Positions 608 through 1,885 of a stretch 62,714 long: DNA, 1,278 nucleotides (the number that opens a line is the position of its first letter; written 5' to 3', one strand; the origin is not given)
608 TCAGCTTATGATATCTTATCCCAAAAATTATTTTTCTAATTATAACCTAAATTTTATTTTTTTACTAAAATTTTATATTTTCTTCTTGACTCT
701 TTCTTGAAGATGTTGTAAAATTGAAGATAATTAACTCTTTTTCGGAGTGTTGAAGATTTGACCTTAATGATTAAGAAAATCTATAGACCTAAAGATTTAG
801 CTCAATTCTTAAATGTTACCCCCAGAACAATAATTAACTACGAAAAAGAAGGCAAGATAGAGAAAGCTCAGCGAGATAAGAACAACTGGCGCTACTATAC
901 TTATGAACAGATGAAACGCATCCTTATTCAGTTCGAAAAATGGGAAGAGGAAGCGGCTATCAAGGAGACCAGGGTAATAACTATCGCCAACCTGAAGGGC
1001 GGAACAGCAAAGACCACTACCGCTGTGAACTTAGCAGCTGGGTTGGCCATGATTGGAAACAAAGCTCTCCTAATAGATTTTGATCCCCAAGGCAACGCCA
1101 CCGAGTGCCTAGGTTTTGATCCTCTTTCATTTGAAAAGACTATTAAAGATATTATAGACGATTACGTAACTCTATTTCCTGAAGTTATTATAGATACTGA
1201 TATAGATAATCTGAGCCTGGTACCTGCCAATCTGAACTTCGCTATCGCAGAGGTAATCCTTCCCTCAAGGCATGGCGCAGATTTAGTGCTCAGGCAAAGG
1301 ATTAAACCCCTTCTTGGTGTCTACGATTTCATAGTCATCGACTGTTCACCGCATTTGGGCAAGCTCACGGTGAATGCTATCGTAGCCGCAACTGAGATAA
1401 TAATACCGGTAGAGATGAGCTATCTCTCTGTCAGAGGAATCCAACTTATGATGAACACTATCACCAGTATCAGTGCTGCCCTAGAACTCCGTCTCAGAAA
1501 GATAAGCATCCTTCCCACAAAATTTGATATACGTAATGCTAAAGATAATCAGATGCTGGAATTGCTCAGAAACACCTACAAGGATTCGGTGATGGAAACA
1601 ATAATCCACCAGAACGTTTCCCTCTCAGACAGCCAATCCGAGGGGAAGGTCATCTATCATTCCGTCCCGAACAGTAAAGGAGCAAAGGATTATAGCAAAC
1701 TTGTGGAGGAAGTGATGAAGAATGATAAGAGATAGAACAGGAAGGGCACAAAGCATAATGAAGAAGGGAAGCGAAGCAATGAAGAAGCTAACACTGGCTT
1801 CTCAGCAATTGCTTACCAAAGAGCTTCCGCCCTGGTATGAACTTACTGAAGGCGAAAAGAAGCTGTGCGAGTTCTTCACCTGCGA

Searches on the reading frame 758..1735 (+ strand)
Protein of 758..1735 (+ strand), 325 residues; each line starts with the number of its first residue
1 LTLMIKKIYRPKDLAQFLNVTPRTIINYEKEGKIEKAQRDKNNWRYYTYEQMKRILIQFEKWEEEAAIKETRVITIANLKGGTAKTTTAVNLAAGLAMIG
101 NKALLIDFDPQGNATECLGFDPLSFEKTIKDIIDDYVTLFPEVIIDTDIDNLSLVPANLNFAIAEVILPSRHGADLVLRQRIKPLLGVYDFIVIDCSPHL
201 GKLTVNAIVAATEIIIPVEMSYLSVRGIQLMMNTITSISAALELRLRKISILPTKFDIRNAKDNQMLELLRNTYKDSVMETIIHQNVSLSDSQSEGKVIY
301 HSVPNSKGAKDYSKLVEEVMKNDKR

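Call 7: search_protein_families(library=pfam, proteins=[window:758-1735:+], max_evalue=0.01)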
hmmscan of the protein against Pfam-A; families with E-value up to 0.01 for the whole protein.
window:758-1735:+ (325 aa): 9 families
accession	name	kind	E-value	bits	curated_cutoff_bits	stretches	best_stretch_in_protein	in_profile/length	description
PF13614.12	AAA_31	-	9.4e-48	162.9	27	1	71-245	1-174/177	AAA domain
PF01656.29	CbiA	-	5.5e-21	75.3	25.4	1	74-297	1-123/125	CobQ/CobB/MinD/ParA nucleotide binding domain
PF00376.29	MerR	-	2.2e-11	43.8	28.2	1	11-47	2-38/38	MerR family regulatory protein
PF13411.12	MerR_1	-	2.1e-07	31.4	21.6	1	9-55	1-46/69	MerR HTH family regulatory protein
PF09140.17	MipZ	-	3.3e-07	30.3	20.7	1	72-110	1-39/262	ATPase MipZ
PF10609.15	ParA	-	2.7e-06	27.4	27.1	1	72-113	4-45/246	NUBPL iron-transfer P-loop NTPase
PF00142.24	Fer4_NifH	-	8.1e-06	25.9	25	1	80-118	8-46/271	4Fe-4S iron sulfur cluster binding proteins, NifH/frxC family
PF06564.18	CBP_BcsQ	-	1.6e-05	25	21.3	1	73-111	3-41/234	Cellulose biosynthesis protein BcsQ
PF12728.13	HTH_17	-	0.00041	21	27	1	9-46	2-38/51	Helix-turn-helix domain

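Call 17: search_dna_similar(query=window:758-1735:+, collection=plasmids, mode=protein, max_rows=15)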
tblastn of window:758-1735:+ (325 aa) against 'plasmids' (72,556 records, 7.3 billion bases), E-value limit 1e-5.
The search stops at 5000 records and this limit was reached: more records match than are counted here, and every count below describes the 5000 best-scoring records only.
Records with a match: at least 5000; places in all: 5790; records where one place covers at least 80% of the query: 2215.
Best place of each record, by identity: <60% 5000.
By first word of the organism name: Rhizobium 673; Enterococcus 519; Agrobacterium 314; Acinetobacter 259; Sinorhizobium 194; Clostridium 140; Pseudosulfitobacter 131; Bradyrhizobium 110; Lactococcus 96; Chlamydia 72; and 399 more.
By predicted mobility (MOB-suite, as given by PLSDB): non-mobilizable 2484; conjugative 1405; mobilizable 1111.
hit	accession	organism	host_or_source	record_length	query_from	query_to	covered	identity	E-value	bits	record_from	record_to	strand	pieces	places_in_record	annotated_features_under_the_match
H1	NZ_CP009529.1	Methanosarcina barkeri 227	-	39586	47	321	85%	39.3%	6e-47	176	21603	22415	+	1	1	ParA family protein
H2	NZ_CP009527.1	Methanosarcina barkeri MS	-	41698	47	321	85%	39.3%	6e-47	176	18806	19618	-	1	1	ParA family protein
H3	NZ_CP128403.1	Candidatus Chlorohelix allophototropha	Single colony of Candidatus Chlorohelix ...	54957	4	320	98%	33.8%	5e-46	174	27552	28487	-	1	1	AAA family ATPase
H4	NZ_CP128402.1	Candidatus Chlorohelix allophototropha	Single colony of Candidatus Chlorohelix ...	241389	12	322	96%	34.0%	4e-35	142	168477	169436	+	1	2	AAA family ATPase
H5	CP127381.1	Aerococcus tenax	Homo sapiens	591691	72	324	78%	40.3%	7e-46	173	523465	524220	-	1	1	AAA family ATPase | ParB/RepB/Spo0J family partition protein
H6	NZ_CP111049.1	Chondrinema litorale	Seaweed,red alga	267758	14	322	95%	32.3%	2e-36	146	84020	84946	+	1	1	ParA family protein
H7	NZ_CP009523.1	Methanosarcina sp. Kolksee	-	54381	72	321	77%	39.6%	1e-39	155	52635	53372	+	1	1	ParA family protein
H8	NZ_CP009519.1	Methanosarcina vacuolata Z-761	-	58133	72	321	77%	39.6%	1e-39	155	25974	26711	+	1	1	ParA family protein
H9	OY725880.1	Subdoligranulum variabile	-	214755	68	325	79%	38.1%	8e-40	155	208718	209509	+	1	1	none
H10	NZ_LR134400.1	Listeria monocytogenes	Homo sapiens,Vein blood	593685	71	325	78%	38.4%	6e-46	174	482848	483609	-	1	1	AAA family ATPase | ParB/RepB/Spo0J family partition protein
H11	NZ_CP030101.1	Listeria monocytogenes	Environment,water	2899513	71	325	78%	38.4%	6e-46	174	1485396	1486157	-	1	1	none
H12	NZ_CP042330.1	Euhalothece natronophila Z-M001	cell culture,soda lake Magadi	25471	72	319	76%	39.4%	2e-46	175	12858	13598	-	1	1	ParA family protein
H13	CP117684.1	Latilactobacillus curvatus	Pig,Single cell,feces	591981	72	320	77%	39.0%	3e-47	177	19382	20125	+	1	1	AAA family ATPase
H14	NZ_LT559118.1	Nonomuraea gerenzanensis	-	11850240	61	319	80%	37.3%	1e-39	155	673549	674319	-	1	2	none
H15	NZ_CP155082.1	Mucilaginibacter sp. PAMB04274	Malus domestica,cell culture,leaf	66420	70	320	77%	38.3%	8e-37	147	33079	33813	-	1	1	ParA family protein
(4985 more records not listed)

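Call 28: search_protein_families(library=ncbifam, proteins=[window:758-1735:+], max_evalue=0.01)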
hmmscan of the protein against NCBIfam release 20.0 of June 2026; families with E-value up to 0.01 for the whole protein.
window:758-1735:+ (325 aa): 29 families (the best 25 are shown)
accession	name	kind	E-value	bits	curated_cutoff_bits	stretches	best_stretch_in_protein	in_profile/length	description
TIGR03453.1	partition_RepA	equivalog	2.4e-41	141.9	348.45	1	9-318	34-369/387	plasmid partitioning protein RepA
NF041546.1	ParA_partition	equivalog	9.1e-29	100.5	180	2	178-318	66-203/203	ParA family partition ATPase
NF010443.0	PRK13869.1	subfamily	1e-24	87.1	446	1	69-301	119-369/405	plasmid-partitioning protein RepA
NF010259.0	PRK13705.1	equivalog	7.3e-21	74.6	725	1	5-296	36-345/388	plasmid-partitioning protein SopA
NF041283.1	PrgP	equivalog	6.2e-17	61.8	400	1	71-290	2-229/297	ParA superfamily DNA segregation protein PrgP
TIGR03371.1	cellulose_yhjQ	equivalog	7.3e-17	61.7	157.85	2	190-316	116-238/246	cellulose biosynthesis protein BcsQ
TIGR03018.1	pepcterm_TyrKin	hypoth_equivalog_domain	8e-14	51.5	230.65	1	48-226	14-187/207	XrtA-associated tyrosine autokinase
TIGR01969.1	minD_arch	subfamily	1.4e-13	50.6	201.75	1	72-322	1-233/251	cell division ATPase MinD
TIGR01968.1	minD_bact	equivalog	2.4e-13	50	212.9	1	72-319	2-236/261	septum site-determining protein MinD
TIGR01007.1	eps_fam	subfamily_domain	4.5e-11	42.7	108.05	1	69-210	15-148/204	polysaccharide biosynthesis tyrosine autokinase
NF008079.0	PRK10818.1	equivalog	5.6e-10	39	508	1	71-322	2-249/270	septum site-determining protein MinD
NF033200.1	F430_CfbC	exception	8.9e-08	31.8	402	1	80-118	8-46/260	Ni-sirohydrochlorin a,c-diamide reductive cyclase ATP-dependent reductase subunit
TIGR01287.1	nifH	equivalog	2.4e-06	27.1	394.35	1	80-119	8-47/275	nitrogenase iron protein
NF009702.0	PRK13231.1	equivalog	9.7e-06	24.9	427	0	277-324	197-243/264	nitrogenase reductase-like protein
NF009701.0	PRK13230.1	subfamily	1.3e-05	24.4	350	1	80-119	9-48/291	nitrogenase reductase-like protein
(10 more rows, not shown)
